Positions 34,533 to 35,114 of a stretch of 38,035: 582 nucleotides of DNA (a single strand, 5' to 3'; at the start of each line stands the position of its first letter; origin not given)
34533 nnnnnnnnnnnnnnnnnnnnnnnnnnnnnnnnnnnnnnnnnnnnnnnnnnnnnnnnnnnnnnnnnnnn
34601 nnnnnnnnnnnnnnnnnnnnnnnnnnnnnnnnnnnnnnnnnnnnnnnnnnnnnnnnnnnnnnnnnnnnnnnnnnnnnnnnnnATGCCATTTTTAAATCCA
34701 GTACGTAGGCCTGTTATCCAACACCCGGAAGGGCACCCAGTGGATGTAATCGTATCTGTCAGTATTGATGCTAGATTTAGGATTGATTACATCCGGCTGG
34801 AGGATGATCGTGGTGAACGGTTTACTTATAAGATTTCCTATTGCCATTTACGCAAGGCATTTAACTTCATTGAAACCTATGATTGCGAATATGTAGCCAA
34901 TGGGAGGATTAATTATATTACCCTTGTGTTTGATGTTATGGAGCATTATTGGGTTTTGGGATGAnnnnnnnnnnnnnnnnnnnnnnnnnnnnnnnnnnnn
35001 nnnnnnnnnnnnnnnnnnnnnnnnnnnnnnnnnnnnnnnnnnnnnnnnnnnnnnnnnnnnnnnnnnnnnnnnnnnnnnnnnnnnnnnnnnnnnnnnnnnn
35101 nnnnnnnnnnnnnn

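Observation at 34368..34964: LexA-box promoter driving a counter-oriented pair of small unknown genes in the middle of the early operon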

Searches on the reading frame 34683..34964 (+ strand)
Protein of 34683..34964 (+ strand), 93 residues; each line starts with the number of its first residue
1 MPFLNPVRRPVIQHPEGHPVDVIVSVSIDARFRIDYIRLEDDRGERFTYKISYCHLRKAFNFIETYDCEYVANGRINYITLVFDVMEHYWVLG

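Call 5: search_protein_families(library=pfam, proteins=[window:34683-34964:+], max_evalue=1)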
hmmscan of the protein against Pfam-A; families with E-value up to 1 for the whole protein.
window:34683-34964:+ (93 aa): 1 family
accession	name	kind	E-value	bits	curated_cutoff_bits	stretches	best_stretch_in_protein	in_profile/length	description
PF18705.7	DUF5643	-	0.23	11.9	34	1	33-87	47-99/115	Family of unknown function (DUF5643)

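Call 6: search_protein_families(library=phrogs, proteins=[window:34683-34964:+], max_evalue=1)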
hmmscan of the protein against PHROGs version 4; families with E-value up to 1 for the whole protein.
window:34683-34964:+ (93 aa): 2 families
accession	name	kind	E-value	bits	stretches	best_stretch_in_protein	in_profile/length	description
phrog_9782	-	unknown function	0.062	14.5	1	21-87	18-83/106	-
phrog_17042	-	unknown function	0.3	12.4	1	44-88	23-66/105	-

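Call 11: find_homologous_proteins(query=window:34683-34961:+, max_evalue=0.01)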
Query window:34683-34961:+ (93 aa): 2 proteins with E <= 0.01 among 2 candidates.
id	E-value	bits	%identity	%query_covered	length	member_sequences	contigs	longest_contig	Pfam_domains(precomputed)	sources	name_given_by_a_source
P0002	2.0e-58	213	100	100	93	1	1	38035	-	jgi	jgi:hypothetical protein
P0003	7.4e-33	131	60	100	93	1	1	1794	-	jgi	jgi:hypothetical protein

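Call 12: find_encoding_contigs(protein=P0003, flank=5000)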
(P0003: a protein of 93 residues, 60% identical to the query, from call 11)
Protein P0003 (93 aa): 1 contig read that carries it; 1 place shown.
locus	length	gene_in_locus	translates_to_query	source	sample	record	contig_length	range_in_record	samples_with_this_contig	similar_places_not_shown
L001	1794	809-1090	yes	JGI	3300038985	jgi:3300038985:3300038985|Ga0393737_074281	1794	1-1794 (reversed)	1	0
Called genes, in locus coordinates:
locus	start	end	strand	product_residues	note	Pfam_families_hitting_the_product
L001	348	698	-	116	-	-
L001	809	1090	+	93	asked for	-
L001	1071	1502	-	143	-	PF09643:YopX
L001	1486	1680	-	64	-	-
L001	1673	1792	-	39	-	?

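Call 17: find_related_loci(query=window:34683-34961:+, collection=viral_contigs, flank=5000)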
Query window:34683-34961:+ (93 aa) in viral_contigs; peptide patterns used: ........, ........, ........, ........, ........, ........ (x = any residue, [..] = any of these).
20 stretches matched a pattern, but none encodes a relative of the query by tblastn (E <= 1e-3).

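Call 19: find_related_loci(query=A1, collection=metagenome_contigs, flank=5000)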
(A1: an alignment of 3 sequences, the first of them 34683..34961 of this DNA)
Query A1 (93 aa) in metagenome_contigs; peptide patterns used: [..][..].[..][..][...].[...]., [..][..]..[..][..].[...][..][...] (x = any residue, [..] = any of these).
185 stretches matched a pattern, but none encodes a relative of the query by tblastn (E <= 1e-3).
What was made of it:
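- Tried and rejected: The IMG/VR and metagenome pattern scans found no relatives (calls 17, 19).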

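Call 27: search_protein_representatives(alignment_id=A1)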
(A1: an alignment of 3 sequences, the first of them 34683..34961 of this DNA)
Query: 3 sequences, 93 profile positions. Proteins with E-value up to 0.001 (for the whole library): 115; up to 1e-10: 13; up to 1e-30: 2. The best 115 are listed.
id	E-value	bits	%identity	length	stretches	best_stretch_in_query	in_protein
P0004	1.6e-31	124.7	-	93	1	1-93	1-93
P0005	2.5e-31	124.1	-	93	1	1-92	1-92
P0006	9.5e-25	103.0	-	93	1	1-93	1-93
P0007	1.4e-24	102.4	-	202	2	12-93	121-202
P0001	1.9e-24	102.0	-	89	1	17-92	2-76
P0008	3.3e-24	101.3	-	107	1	1-93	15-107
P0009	1.1e-22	96.3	-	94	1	1-93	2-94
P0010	2.8e-21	91.9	-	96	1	1-93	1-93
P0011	7.7e-14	68.0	-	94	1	14-93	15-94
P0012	1.2e-12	64.2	-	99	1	1-93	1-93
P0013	3.0e-12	63.0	-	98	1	1-92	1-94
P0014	6.0e-12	62.0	-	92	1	1-92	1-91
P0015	1.3e-11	60.9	-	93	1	1-93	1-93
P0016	1.4e-10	57.6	-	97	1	9-92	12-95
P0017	1.4e-10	57.6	-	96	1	1-92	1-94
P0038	2.9e-07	47.0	-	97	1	18-92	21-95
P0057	6.3e-06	42.7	-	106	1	13-90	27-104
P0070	3.5e-05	40.3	-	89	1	15-92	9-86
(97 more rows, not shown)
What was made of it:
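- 115 representative clusters match at E<=1e-3 (call 27).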

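Call 29: search_protein_families(library=pfam, alignment_id=A2, max_evalue=0.01)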
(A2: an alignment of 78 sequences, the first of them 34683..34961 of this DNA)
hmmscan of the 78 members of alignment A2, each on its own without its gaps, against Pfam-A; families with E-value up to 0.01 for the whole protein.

A. member 1, window:34683-34961:+ (93 aa): 0 families

B. families by the number of members that match (of 78 scanned): 4 families
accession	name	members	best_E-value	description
PF17284.7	Spermine_synt_N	1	0.00079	Spermidine synthase tetramerisation domain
PF04630.18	Phage_TTP_1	1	0.0035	Phage tail tube protein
PF18115.7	Tudor_3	1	0.0058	DNA repair protein Crb2 Tudor domain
PF03771.21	SPDY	1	0.0091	Domain of unknown function (DUF317)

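Call 30: search_solved_structures(query=A2, max_evalue=1)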
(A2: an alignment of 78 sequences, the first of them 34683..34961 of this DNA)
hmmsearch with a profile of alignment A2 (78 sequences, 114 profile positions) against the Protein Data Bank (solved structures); distinct sequences matched with E-value up to 1: 2.
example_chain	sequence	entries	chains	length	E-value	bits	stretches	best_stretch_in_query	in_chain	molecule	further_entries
7fjs_L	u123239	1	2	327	0.017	18.2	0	55-108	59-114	T6 light chain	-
7dzy_L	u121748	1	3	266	0.17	15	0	55-93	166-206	Fab light chain of enhancing antibody 2490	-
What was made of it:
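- Tried and rejected: A profile search of PDB sequences gave only chance antibody hits (call 30).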

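Call 33: find_homologous_proteins(query=A2, max_evalue=0.001)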
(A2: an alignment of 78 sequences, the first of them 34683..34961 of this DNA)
Query A2 (78 sequences) (93 aa, profile of the alignment): 18 proteins with E <= 0.001 among 842 candidates.
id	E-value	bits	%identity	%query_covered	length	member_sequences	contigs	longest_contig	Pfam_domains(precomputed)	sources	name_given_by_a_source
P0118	4.6e-31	125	45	100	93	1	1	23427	-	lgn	-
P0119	5.5e-29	118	47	100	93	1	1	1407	-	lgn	-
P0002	3.1e-27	112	100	100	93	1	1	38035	-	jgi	jgi:hypothetical protein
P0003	6.0e-27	112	60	100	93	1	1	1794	-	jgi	jgi:hypothetical protein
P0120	1.4e-26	110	59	100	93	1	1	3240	-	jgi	-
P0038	2.8e-24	103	21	85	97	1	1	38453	-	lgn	-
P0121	6.5e-24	102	51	100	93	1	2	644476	-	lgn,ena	-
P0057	1.8e-23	100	24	82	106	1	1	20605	-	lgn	-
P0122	6.0e-22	95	56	100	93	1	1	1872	-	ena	-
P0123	1.6e-21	94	31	80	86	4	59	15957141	-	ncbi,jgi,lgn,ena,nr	ncbi:MAG TPA: hypothetical protein GXZ28_03365 [Clostridiales bacterium]|jgi:hypothetical protein|nr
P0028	3.4e-21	93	26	99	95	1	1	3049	-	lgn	-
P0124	1.5e-18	84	27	78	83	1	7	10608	-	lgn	-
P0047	4.3e-18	83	24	80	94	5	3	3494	-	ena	-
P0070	9.6e-16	75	26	89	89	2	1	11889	-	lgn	-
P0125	5.4e-15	73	25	80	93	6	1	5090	-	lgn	-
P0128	2.4e-10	58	25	81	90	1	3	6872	-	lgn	-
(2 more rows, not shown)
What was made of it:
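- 34683..34964 (+): ORF2, 93 aa. Long-type member with a conserved N-terminal arm MPF(L/F)NP...GHP. This type was seen only on phage-like contigs. Homologues at 45-60% identity (calls 11, 33).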

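Call 34: find_encoding_contigs(protein=P0121, flank=6000, max_places=3)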
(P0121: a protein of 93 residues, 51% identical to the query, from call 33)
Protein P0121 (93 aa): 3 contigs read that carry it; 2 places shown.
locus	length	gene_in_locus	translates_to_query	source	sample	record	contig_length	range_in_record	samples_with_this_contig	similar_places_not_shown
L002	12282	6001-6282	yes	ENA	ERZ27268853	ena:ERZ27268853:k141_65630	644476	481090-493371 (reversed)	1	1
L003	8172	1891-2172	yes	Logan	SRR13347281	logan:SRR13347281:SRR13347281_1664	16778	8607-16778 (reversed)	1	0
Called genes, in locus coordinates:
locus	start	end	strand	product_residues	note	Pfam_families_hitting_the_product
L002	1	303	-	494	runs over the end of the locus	PF03237:Terminase_6N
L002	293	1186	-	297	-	PF10668:Phage_terminase, PF13384:HTH_23 (faint), PF03592:Terminase_2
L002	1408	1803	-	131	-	-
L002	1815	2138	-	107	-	-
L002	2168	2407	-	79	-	-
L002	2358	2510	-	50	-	-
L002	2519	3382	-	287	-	PF07505:DUF5131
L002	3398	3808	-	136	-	-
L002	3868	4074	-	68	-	-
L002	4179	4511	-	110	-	-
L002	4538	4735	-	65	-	-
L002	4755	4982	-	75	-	PF14354:Lar_restr_allev (faint)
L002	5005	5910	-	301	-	PF00004:AAA, PF07728:AAA_5 (weak)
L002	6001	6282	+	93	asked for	-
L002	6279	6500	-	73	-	-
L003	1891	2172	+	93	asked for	-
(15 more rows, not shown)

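Call 35: find_encoding_contigs(protein=P0118, flank=6000, max_places=3)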
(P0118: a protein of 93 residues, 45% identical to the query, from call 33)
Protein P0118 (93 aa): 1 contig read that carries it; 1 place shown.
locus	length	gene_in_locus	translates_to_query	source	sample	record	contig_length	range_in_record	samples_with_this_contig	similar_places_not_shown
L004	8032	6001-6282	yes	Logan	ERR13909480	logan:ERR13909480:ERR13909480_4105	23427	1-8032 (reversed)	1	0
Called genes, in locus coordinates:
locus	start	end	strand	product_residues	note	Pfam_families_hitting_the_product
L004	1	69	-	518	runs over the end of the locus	-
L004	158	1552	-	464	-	-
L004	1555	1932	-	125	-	PF03592:Terminase_2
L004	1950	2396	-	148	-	PF01844:HNH (weak)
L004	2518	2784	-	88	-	-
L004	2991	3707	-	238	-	PF04480:DUF559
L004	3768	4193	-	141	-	PF05263:DUF722 (weak)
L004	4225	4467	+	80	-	-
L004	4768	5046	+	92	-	-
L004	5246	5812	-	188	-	-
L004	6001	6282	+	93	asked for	-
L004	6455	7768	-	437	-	-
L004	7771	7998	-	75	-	PF01726:LexA_DNA_bind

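Call 36: find_encoding_contigs(protein=P0123, flank=6000, max_places=8)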
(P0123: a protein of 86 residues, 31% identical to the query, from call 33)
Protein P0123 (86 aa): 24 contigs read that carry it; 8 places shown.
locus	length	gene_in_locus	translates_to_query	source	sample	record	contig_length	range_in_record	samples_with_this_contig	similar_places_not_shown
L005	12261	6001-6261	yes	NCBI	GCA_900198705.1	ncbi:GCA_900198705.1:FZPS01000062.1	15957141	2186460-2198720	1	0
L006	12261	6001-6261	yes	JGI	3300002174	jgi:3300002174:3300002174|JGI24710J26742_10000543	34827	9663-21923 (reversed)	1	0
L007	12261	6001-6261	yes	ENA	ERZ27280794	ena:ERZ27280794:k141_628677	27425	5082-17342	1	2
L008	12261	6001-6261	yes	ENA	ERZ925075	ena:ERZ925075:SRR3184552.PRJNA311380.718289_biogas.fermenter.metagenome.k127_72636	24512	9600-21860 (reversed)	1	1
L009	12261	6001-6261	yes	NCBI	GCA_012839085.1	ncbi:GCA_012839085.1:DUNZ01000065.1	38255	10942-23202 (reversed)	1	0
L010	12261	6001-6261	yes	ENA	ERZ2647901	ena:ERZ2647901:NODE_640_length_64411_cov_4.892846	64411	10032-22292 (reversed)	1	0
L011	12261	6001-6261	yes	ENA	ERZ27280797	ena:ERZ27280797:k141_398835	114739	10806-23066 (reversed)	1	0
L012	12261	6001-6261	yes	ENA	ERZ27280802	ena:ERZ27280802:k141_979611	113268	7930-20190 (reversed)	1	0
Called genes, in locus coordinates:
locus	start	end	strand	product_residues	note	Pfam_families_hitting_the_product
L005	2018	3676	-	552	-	-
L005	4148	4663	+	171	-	-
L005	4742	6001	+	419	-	PF00817:IMS, PF21999:IMS_HHH_1, PF11799:IMS_C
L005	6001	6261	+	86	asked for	-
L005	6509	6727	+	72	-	PF01712:dNK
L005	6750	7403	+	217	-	PF01712:dNK, PF13238:AAA_18 (weak)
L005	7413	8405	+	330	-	PF03099:BPL_LplA_LipB, PF02237:BPL_C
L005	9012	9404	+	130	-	-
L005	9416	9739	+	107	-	-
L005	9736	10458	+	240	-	-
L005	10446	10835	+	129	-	PF12691:Phage_tail_terminator_6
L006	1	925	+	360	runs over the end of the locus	-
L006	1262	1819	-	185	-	PF01569:PAP2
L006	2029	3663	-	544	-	-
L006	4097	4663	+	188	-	PF02586:SRAP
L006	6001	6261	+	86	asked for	-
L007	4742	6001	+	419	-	PF00817:IMS, PF21999:IMS_HHH_1, PF11799:IMS_C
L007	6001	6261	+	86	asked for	-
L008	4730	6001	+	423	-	PF00817:IMS, PF21999:IMS_HHH_1, PF11799:IMS_C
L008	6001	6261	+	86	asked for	-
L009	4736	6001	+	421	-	PF00817:IMS, PF21999:IMS_HHH_1, PF11799:IMS_C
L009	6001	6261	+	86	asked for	-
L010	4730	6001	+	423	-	PF00817:IMS, PF21999:IMS_HHH_1, PF11799:IMS_C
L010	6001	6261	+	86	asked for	-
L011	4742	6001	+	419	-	PF00817:IMS, PF21999:IMS_HHH_1, PF11799:IMS_C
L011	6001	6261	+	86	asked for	-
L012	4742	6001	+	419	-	PF00817:IMS, PF21999:IMS_HHH_1, PF11799:IMS_C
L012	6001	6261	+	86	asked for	-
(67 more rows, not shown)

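Call 40: predict_structure(alignment_id=A2)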
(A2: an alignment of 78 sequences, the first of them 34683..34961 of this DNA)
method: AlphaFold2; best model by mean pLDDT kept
length: 93 residues; sequences in the alignment: 78
mean_pLDDT: 85.3   pTM: 0.68
mean pLDDT of the five models: 85.3, 84.2, 83.5, 82.8, 82.8
residues with pLDDT >= 90: 56; 70-90: 21; 50-70: 14; < 50: 2
segments of 3 or more residues with pLDDT < 50: none
pLDDT, mean of each block of 10 residues (from residue 1): 56 67 93 92 88 94 94 92 92 88
secondary structure, 60 per line:
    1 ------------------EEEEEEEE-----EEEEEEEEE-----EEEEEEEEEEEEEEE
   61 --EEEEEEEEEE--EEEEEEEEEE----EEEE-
elements in order: E19-26 E32-40 E46-60 E63-72 E75-84 E89-92
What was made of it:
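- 34683..34964 (+): AF2 model has pLDDT 85 with the same six-strand topology and a low-confidence N-terminal arm (call 40).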

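Call 41: find_encoding_contigs(protein=P0038, flank=6000, max_places=3)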
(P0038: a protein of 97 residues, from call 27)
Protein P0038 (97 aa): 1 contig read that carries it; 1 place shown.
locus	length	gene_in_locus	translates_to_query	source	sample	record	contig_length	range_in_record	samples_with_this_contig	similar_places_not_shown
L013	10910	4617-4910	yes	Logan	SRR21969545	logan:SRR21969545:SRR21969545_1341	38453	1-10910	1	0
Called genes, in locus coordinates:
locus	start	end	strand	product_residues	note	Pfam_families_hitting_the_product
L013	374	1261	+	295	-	PF17989:ALP_N, PF21523:ParM_N (faint), PF21522:MreB-like_C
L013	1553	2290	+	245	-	-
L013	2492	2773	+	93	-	-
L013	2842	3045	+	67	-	-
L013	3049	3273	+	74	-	-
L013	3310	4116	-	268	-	PF02557:VanY (weak), PF13539:Peptidase_M15_4, PF01476:LysM, PF08239:SH3_3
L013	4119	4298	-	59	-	-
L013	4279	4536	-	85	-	PF10779:XhlA (weak)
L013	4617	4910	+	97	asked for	-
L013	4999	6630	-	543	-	-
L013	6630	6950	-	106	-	-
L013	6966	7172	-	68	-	-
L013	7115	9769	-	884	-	PF13884:Peptidase_S74 (faint)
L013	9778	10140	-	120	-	-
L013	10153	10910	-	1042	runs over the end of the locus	-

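Call 42: find_encoding_contigs(protein=P0057, flank=6000, max_places=3)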
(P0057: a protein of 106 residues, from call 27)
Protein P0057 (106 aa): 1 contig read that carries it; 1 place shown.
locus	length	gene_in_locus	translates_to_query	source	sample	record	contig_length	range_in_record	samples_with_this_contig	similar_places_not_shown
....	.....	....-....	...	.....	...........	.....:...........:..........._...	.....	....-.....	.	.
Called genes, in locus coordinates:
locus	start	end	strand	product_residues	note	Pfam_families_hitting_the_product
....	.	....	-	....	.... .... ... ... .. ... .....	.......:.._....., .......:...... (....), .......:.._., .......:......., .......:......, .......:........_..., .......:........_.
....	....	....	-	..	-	-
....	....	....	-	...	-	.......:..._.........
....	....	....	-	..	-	-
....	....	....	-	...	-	-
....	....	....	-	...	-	-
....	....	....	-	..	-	-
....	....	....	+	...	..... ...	-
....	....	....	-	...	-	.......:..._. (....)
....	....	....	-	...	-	-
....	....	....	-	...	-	-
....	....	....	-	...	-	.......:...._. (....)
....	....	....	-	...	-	-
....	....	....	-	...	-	-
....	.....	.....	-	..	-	-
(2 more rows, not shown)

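Call 45: find_encoding_contigs(protein=P0124, flank=5000, max_places=4)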
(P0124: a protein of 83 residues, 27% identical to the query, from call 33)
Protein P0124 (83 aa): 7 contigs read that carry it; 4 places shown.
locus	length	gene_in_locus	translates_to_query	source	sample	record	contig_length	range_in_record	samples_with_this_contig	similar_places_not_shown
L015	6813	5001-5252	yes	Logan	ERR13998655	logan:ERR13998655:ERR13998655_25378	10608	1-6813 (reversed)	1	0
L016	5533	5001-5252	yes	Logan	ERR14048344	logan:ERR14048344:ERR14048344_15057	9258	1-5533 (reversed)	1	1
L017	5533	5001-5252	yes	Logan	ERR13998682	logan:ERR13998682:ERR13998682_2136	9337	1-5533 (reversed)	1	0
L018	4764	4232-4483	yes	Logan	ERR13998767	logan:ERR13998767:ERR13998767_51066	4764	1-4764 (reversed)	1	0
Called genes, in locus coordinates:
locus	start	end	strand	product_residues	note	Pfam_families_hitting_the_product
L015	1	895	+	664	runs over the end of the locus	PF02449:Glyco_hydro_42, PF08532:Glyco_hydro_42M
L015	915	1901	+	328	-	PF00248:Aldo_ket_red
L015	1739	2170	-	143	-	PF12822:ECF_trnsprt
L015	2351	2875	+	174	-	PF01687:Flavokinase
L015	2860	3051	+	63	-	-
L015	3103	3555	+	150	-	PF01381:HTH_3, PF12844:HTH_19, PF13443:HTH_26 (faint), PF13560:HTH_31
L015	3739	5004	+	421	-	PF00817:IMS, PF21999:IMS_HHH_1 (weak), PF11799:IMS_C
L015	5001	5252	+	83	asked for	-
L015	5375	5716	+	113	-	-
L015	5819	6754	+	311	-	PF02899:Phage_int_SAM_1, PF00589:Phage_integrase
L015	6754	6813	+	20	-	?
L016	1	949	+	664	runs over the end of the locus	PF02449:Glyco_hydro_42, PF08532:Glyco_hydro_42M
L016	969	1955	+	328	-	PF00248:Aldo_ket_red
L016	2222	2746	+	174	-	PF01687:Flavokinase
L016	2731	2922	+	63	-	-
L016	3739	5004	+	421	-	PF00817:IMS, PF21999:IMS_HHH_1 (weak), PF11799:IMS_C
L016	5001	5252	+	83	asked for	-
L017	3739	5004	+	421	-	PF00817:IMS, PF21999:IMS_HHH_1 (weak), PF11799:IMS_C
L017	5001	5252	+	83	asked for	-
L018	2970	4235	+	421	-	PF00817:IMS, PF21999:IMS_HHH_1 (weak), PF11799:IMS_C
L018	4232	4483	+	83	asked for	-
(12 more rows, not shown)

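Call 46: find_encoding_contigs(protein=P0070, flank=5000, max_places=3)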
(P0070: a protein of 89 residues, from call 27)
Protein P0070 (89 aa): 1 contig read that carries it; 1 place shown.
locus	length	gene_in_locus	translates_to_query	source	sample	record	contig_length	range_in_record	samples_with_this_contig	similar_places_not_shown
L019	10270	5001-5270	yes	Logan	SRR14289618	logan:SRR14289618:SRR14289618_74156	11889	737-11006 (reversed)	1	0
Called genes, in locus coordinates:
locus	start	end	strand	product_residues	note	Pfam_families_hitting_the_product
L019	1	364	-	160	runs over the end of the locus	PF13975:gag-asp_proteas (weak)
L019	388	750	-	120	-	-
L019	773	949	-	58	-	-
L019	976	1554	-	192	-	-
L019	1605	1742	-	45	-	-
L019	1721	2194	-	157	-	-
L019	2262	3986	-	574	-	PF01832:Glucosaminidase, PF01510:Amidase_2, PF01471:PG_binding_1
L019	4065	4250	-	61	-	-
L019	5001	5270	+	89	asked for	-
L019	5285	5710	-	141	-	-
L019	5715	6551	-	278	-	-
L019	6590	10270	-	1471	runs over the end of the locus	?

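Call 47: find_encoding_contigs(protein=P0128, flank=5000, max_places=3)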
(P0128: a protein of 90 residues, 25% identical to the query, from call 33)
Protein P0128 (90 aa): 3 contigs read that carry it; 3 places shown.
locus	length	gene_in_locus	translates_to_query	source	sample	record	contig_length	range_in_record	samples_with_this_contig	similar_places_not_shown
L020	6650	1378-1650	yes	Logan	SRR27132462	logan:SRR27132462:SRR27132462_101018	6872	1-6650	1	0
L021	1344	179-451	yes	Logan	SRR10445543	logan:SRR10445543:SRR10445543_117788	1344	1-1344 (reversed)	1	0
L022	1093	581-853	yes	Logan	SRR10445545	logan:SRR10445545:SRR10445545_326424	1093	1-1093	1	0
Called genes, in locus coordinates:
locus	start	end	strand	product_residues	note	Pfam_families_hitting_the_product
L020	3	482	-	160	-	?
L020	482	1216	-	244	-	-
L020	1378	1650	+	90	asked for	-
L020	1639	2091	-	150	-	-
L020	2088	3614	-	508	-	PF00817:IMS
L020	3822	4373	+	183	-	PF03551:PadR, PF10400:Vir_act_alpha_C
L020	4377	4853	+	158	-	-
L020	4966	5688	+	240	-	PF01863:YgjP-like, PF08325:WLM (weak)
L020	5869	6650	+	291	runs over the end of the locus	PF01381:HTH_3, PF12844:HTH_19, PF13443:HTH_26 (weak), PF13560:HTH_31, PF15943:YdaS_toxin (faint)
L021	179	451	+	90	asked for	-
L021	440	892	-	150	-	-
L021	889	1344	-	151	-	?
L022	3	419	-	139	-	?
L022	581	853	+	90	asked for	-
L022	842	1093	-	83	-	?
